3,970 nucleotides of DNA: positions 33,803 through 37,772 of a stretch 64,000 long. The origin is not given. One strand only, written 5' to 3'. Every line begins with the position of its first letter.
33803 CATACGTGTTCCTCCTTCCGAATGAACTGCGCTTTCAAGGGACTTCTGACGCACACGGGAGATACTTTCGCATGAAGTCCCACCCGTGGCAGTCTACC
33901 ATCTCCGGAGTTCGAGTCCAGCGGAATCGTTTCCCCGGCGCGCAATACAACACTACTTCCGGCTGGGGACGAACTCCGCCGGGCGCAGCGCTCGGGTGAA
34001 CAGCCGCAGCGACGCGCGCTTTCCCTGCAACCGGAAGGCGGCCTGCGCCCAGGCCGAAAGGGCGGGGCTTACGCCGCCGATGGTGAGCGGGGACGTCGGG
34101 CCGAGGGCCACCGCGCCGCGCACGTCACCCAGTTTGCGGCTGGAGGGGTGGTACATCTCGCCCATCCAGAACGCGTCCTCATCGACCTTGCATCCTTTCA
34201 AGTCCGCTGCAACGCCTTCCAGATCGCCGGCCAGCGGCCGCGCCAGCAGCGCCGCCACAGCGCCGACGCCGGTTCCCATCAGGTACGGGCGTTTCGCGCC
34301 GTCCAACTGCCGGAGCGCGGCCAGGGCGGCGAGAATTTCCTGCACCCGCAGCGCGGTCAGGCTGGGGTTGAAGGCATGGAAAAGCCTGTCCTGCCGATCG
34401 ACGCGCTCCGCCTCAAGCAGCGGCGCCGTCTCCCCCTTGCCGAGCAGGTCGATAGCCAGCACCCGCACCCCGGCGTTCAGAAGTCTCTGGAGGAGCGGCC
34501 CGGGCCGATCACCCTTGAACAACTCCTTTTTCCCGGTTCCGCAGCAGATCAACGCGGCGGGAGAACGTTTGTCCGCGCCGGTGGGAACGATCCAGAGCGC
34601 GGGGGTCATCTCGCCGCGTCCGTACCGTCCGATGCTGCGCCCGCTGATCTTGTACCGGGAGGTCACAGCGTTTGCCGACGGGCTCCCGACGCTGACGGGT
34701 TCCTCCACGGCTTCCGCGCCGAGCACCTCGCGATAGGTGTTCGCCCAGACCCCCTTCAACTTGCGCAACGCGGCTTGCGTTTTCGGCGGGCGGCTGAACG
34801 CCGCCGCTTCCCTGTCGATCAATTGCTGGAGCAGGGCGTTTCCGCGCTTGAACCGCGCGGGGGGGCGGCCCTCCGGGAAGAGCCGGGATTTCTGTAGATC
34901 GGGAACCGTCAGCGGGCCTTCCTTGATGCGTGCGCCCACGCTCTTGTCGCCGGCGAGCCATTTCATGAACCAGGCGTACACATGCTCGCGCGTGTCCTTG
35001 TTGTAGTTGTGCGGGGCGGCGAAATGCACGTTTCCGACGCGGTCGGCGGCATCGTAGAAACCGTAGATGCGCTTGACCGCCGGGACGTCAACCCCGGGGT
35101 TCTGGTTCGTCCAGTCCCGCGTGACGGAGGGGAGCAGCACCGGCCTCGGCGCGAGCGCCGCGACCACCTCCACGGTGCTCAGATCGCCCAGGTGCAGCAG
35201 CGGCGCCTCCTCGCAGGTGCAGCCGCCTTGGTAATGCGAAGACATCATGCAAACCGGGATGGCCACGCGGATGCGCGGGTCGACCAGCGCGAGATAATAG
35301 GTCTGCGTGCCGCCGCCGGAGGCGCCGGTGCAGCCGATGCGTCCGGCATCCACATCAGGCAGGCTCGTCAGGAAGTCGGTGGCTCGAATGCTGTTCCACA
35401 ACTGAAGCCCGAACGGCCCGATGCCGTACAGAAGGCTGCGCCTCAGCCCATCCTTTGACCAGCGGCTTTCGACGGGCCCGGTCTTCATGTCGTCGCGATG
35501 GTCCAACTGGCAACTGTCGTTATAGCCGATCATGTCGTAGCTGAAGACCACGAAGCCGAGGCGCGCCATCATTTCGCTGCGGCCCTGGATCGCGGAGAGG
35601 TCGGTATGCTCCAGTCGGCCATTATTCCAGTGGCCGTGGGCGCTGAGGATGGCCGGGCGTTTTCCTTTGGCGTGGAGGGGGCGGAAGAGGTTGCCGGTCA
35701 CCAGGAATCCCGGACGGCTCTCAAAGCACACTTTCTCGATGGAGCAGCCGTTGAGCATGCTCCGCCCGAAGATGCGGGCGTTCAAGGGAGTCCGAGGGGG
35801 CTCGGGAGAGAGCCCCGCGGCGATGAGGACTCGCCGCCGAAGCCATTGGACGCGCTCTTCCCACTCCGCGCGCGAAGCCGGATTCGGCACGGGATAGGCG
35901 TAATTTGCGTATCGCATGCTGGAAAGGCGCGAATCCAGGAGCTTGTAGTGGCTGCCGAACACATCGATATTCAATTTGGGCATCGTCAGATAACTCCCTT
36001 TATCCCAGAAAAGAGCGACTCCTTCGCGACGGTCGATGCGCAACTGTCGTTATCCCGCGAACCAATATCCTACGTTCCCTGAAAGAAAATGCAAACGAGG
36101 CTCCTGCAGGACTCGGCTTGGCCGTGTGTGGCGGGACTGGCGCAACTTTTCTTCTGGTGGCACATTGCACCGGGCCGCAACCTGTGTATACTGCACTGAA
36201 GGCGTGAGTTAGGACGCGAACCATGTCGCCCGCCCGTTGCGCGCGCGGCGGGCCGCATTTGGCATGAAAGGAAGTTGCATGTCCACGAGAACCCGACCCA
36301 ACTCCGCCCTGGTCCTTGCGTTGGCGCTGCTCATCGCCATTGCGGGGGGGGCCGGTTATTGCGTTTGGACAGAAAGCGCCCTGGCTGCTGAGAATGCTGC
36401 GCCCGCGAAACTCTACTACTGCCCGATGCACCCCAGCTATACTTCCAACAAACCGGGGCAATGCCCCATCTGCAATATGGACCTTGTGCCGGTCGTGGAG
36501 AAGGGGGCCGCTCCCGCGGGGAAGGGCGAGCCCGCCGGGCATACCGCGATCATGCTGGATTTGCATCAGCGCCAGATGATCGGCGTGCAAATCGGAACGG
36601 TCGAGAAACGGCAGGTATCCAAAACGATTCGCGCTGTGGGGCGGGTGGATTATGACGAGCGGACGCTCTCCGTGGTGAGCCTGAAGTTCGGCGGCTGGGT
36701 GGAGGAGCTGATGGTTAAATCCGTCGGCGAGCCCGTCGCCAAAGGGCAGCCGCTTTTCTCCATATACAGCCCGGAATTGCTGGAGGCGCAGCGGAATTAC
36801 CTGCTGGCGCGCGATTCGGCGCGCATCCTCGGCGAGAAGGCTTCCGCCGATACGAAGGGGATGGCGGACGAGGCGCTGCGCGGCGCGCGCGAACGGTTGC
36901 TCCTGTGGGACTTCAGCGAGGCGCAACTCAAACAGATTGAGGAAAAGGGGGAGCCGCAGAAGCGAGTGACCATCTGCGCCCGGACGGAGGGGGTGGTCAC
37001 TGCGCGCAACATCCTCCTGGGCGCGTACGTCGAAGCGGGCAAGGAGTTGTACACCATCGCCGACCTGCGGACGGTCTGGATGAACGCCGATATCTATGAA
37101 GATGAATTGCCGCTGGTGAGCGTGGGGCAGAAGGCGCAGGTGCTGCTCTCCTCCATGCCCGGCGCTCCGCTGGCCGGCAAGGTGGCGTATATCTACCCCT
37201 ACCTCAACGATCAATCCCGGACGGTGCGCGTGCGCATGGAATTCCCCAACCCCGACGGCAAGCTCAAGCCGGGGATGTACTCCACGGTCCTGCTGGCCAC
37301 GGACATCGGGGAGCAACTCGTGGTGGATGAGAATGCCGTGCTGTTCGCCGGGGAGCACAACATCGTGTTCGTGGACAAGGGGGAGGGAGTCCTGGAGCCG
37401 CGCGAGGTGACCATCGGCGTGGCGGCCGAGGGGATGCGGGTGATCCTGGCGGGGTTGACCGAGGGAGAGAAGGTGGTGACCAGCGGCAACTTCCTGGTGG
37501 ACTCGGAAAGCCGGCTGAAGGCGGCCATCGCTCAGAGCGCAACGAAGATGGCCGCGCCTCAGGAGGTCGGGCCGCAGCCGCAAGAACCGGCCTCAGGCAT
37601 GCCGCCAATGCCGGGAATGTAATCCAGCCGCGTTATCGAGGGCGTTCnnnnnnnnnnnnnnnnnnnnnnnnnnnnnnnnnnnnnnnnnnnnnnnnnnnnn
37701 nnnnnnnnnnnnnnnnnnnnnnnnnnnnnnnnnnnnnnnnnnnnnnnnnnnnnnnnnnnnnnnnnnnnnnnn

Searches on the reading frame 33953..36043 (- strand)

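Call 8: search_protein_families(library=ncbifam, proteins=[window:33953-36043:-], max_evalue=0.01)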
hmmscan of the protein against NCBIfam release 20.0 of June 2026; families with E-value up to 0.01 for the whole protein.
window:33953-36043:- (696 aa): 1 family
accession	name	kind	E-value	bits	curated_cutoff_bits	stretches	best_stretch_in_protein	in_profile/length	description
NF053518.1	DipepPtdsDpp5Prph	equivalog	0.0065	15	900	1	219-252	491-524/655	dipeptidyl-peptidase Dpp5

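Call 66: search_protein_families(library=pfam, proteins=[window:33953-36043:-], max_evalue=0.00001)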
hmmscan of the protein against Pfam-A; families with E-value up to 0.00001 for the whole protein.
window:33953-36043:- (696 aa): 2 families
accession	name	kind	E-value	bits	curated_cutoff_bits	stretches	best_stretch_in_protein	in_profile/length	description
PF02129.25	Peptidase_S15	-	1.3e-06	28.7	23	0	115-275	5-137/262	X-Pro dipeptidyl-peptidase (S15 family)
PF05448.18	AXE1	-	5.6e-06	25.8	21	0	104-272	58-214/321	Acetyl xylan esterase (AXE1)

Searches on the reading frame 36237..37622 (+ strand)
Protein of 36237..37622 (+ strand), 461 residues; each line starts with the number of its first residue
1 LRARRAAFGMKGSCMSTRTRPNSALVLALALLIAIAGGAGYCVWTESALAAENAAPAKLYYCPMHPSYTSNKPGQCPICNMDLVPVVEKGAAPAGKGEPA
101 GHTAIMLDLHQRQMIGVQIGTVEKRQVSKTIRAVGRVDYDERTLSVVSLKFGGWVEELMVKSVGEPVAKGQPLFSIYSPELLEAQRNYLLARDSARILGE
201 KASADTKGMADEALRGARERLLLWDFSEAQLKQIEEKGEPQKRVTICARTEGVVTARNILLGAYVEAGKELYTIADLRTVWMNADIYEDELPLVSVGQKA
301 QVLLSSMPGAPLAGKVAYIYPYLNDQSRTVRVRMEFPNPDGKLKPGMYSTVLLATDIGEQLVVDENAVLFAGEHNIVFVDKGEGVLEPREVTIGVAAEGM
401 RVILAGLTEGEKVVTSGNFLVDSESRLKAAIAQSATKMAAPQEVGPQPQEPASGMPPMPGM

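Call 3: search_protein_families(library=pfam, proteins=[window:36237-37622:+], max_evalue=0.01)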
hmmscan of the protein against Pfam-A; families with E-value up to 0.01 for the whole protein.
window:36237-37622:+ (461 aa): 3 families
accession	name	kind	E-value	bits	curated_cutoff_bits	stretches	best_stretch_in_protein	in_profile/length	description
PF16576.10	HlyD_D23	-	2.1e-79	266.2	30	1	127-348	2-213/214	Barrel-sandwich domain of CusB or HlyD membrane-fusion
PF13437.12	HlyD_3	-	9.2e-21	75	22.2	1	246-346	2-106/106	HlyD family secretion protein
PF19335.5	HMBD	-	1.7e-14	53.9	23.6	1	60-86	2-28/28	Heavy metal binding domain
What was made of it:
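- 36237..37622 (+): CusB-like periplasmic adaptor with an N-terminal heavy-metal-binding domain (CPMHP...CPICNM) and a Met-rich C-terminal tail (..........). The real start is probably an internal ATG near 36264-36279. Pfam HlyD_D23 266 bits and HMBD 53.9 bits at aa 60-86 (call 3).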

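Call 8: search_protein_families(library=ncbifam, proteins=[window:36237-37622:+], max_evalue=0.01)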
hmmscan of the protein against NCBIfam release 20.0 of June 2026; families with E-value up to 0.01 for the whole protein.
window:36237-37622:+ (461 aa): 19 families
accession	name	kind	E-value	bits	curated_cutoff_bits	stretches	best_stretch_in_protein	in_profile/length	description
NF007303.0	PRK09783.1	subfamily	8.7e-51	172.6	390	1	24-434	10-405/414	copper/silver efflux system membrane fusion protein CusB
TIGR00999.1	8a0102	subfamily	8.4e-43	146.4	319.3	1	164-422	1-271/271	CzcB/NccB family metal efflux transporter periplasmic adaptor subunit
TIGR01730.1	RND_mfp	subfamily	1.5e-42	145.7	94.9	1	117-426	1-318/322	efflux RND transporter periplasmic adaptor subunit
NF045680.1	DiMtlExpIhpB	equivalog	2.6e-27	95.7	450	1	248-424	142-317/326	divalent metal ion exporter adaptor subunit IhpB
NF045904.1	RND-peri-MexE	equivalog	1.2e-12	47.4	714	1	254-429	193-368/390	multidrug efflux RND transporter periplasmic adaptor subunit MexE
NF007132.1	PRK09578.1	equivalog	9.7e-12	44.3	512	1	311-440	256-386/396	MexX/AxyX family multidrug efflux RND transporter periplasmic adaptor subunit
NF000272.2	OqxA_adapt_sub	exception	4.2e-11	42.4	835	1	304-417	252-366/391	multidrug efflux RND transporter periplasmic adaptor subunit OqxA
NF007362.0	PRK09859.1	equivalog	9.8e-10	38.1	738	1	314-425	254-367/385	multidrug transporter subunit MdtE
NF008606.0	PRK11578.1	equivalog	1.7e-09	37.3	342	1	245-416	185-363/371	macrolide transporter subunit MacA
NF033138.2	RND-peri-MexC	equivalog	7e-09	35.3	625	1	329-427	269-369/375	MexC family multidrug efflux RND transporter periplasmic adaptor subunit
TIGR00998.1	8a0101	subfamily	3.2e-08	32.9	390.8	1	242-317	203-279/334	EmrA/EmrK family multidrug efflux transporter periplasmic adaptor subunit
NF002939.0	PRK03598.1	equivalog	4.2e-08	32.7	393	1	241-324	202-285/332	secretion protein HlyD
NF007785.0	PRK10476.1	equivalog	1.4e-07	30.6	376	1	213-319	181-284/347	multidrug transporter subunit MdtN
NF008589.1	PRK11556.1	equivalog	2.8e-06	26.5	391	1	325-417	282-375/392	MdtA/MuxA family multidrug efflux RND transporter periplasmic adaptor subunit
TIGR01843.1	type_I_hlyD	subfamily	1.4e-05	24.3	208.65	0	236-319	263-351/422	HlyD family type I secretion periplasmic adaptor subunit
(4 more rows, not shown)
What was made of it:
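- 36237..37622 (+): CusB PRK09783 scores 172.6 bits, below its cut-off (call 8).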
